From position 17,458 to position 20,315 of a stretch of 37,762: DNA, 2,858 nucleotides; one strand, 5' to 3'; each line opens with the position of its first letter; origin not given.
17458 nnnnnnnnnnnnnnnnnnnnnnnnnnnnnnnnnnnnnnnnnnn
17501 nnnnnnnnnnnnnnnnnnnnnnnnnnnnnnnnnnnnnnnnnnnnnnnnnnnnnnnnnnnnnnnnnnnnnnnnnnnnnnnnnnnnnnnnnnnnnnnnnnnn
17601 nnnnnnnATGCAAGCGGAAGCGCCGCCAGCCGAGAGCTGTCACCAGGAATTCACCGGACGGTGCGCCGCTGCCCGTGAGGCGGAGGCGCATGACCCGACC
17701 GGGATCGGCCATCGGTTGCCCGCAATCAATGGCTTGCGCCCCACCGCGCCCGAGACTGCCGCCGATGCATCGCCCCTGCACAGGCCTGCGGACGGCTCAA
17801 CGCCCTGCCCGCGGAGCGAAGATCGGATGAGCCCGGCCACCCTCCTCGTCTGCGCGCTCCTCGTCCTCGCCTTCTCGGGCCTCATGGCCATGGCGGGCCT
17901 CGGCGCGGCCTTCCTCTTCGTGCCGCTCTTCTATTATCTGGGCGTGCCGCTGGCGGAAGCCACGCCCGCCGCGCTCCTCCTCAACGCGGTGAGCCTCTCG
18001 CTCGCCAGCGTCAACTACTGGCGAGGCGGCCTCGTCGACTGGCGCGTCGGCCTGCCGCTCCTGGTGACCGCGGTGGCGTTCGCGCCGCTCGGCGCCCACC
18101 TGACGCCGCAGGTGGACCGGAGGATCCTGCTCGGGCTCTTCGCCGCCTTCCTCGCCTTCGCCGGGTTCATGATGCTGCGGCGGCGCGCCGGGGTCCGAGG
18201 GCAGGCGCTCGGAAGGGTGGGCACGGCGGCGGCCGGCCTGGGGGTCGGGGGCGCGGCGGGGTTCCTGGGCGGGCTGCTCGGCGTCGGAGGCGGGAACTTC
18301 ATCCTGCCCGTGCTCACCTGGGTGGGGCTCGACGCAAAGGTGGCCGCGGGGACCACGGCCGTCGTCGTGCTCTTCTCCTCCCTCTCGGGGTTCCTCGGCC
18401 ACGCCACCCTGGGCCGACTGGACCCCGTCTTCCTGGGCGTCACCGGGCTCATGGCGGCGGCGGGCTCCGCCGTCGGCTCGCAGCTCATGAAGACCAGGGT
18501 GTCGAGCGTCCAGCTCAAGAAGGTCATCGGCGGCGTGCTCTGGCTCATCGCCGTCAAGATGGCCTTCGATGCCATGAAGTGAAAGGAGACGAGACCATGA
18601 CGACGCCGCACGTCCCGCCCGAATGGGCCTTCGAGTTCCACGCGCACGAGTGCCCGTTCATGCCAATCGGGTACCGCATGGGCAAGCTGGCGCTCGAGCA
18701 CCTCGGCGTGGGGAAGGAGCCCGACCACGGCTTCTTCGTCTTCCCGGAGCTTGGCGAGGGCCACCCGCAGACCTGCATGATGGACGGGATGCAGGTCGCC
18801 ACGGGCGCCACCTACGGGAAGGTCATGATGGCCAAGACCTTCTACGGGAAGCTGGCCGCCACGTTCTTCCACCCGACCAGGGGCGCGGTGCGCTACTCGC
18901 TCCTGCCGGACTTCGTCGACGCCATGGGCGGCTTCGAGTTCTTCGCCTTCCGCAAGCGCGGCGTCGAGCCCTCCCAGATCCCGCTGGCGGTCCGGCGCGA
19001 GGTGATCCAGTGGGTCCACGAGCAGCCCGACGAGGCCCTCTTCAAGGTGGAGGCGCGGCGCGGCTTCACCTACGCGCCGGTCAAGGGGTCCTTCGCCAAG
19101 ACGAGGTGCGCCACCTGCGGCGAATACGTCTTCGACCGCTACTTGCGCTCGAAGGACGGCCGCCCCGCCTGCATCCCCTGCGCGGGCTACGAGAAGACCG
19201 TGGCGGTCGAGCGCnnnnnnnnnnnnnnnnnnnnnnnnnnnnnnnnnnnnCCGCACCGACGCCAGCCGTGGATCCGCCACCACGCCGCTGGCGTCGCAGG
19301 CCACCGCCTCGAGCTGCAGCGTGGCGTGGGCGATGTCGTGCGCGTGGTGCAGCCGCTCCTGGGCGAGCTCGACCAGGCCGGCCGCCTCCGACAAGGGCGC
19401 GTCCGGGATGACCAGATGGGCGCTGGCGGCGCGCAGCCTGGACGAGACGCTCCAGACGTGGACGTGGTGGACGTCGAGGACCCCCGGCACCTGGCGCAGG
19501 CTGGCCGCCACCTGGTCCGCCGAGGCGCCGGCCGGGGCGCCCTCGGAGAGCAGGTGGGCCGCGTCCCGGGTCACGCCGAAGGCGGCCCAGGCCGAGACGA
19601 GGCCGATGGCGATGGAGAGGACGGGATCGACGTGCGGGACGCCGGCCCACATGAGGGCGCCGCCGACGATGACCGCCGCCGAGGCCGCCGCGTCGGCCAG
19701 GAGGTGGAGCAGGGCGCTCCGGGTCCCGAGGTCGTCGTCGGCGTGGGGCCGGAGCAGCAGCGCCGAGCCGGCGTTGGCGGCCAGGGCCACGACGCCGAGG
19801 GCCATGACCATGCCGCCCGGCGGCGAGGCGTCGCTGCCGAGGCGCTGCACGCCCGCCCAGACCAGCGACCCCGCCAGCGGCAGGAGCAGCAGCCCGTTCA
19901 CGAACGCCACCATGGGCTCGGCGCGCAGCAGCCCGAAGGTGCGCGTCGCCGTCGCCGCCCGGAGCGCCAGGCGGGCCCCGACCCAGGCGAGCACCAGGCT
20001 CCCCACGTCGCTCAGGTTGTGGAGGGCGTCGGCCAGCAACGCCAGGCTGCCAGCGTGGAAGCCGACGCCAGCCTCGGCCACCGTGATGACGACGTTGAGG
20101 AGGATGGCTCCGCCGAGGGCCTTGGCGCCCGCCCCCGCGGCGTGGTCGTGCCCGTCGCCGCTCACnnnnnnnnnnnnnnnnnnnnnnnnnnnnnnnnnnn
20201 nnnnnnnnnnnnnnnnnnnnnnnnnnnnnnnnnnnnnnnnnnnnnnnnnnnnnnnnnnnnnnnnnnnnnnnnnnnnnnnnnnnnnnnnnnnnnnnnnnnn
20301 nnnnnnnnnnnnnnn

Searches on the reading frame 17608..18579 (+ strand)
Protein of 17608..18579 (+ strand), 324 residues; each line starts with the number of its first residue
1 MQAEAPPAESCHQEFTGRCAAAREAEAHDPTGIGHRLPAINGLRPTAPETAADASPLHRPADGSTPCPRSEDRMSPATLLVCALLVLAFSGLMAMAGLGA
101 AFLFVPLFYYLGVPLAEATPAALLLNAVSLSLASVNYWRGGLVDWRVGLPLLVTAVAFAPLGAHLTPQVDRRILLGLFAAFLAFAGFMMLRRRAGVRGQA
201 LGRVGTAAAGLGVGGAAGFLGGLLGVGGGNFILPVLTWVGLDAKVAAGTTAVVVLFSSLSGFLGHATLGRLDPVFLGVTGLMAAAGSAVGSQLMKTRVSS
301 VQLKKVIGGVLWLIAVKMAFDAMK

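Call 32: search_protein_families(library=pfam, max_evalue=0.0001, proteins=[window:17608-18579:+])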
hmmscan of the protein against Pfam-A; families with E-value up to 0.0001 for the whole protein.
window:17608-18579:+ (324 aa): 1 family
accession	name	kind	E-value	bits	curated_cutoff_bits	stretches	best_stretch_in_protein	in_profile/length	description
PF01925.25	TauE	-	1.8e-37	129.7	32.6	1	84-318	3-237/237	Sulfite exporter TauE/SafE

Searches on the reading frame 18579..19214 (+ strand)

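Call 33: search_protein_families(library=pfam, max_evalue=0.0001, proteins=[window:18579-19214:+])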
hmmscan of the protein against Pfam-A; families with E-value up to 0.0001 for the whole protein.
window:18579-19214:+ (212 aa): 2 families
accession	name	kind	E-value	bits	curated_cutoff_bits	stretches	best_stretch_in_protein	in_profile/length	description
PF02663.19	FmdE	-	1.4e-20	74.1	22.9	1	20-156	1-133/133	FmdE, Molybdenum formylmethanofuran dehydrogenase operon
PF01258.23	zf-dskA_traR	-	2.5e-05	24.6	24.9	1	170-204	1-33/36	Prokaryotic dksA/traR C4-type zinc finger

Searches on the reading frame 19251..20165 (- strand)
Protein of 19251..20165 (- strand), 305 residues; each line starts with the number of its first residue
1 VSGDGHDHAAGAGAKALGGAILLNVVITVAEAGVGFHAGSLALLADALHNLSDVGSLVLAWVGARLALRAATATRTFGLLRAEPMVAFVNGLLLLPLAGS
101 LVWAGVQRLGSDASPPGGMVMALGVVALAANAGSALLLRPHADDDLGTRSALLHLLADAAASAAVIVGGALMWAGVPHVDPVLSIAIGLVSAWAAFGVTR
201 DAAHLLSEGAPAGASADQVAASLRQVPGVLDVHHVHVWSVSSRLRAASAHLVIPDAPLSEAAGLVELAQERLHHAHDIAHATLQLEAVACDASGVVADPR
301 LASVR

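Call 33: search_protein_families(library=pfam, max_evalue=0.0001, proteins=[window:19251-20165:-])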
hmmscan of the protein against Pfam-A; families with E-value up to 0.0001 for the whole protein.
window:19251-20165:- (305 aa): 2 families
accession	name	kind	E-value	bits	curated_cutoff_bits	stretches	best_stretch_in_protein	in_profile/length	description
PF01545.26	Cation_efflux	-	1.6e-37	129.7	26.6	1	20-206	4-197/198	Cation efflux family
PF16916.11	ZT_dimer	-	1.4e-13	51.1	26.7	1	215-286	5-76/78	Dimerisation domain of Zinc Transporter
